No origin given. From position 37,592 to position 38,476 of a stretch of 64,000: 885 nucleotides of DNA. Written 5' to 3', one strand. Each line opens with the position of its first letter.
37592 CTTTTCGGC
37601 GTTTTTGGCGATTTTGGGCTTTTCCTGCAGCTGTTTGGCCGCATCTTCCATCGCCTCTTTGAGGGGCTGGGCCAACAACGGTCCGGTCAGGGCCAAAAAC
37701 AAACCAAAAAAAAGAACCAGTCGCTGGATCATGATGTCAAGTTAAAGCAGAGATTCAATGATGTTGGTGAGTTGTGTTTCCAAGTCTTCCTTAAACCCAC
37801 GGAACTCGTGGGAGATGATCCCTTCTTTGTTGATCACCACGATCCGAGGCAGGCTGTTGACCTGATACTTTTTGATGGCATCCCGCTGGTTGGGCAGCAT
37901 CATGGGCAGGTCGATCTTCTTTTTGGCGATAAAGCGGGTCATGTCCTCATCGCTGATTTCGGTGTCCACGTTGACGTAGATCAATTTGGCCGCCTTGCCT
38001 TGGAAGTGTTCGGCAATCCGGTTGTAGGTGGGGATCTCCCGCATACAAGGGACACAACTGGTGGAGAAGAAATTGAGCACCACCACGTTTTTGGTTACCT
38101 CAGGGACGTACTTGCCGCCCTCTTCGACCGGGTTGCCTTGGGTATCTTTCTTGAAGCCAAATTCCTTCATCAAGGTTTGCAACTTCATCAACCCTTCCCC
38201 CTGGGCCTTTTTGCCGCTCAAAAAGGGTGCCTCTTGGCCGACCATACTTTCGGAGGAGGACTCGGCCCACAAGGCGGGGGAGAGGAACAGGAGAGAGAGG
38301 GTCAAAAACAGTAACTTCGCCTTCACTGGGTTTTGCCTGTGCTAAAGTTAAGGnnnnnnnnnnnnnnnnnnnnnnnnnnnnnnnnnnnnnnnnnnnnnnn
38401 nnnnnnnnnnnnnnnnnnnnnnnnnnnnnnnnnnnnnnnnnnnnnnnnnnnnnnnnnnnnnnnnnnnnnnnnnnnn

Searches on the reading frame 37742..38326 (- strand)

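Call 44: search_protein_families(library=pfam, proteins=[window:37742-38326:-], max_evalue=0.0001)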
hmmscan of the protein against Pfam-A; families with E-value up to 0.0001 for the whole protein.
window:37742-38326:- (194 aa): 5 families
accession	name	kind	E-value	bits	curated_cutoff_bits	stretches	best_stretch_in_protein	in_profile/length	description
PF00578.27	AhpC-TSA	-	2.1e-16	60.4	26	1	76-173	22-123/124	AhpC/TSA family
PF08534.16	Redoxin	-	1.6e-13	51.1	26.6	1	77-180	26-137/148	Redoxin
PF13905.12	Thioredoxin_8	-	7.8e-12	45.8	27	1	80-170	2-93/94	Thioredoxin-like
PF00085.26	Thioredoxin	-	4.3e-07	30.3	23.5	0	77-123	14-61/103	Thioredoxin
PF13098.12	Thioredoxin_2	-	3.4e-05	24.6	27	1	79-178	5-94/104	Thioredoxin-like domain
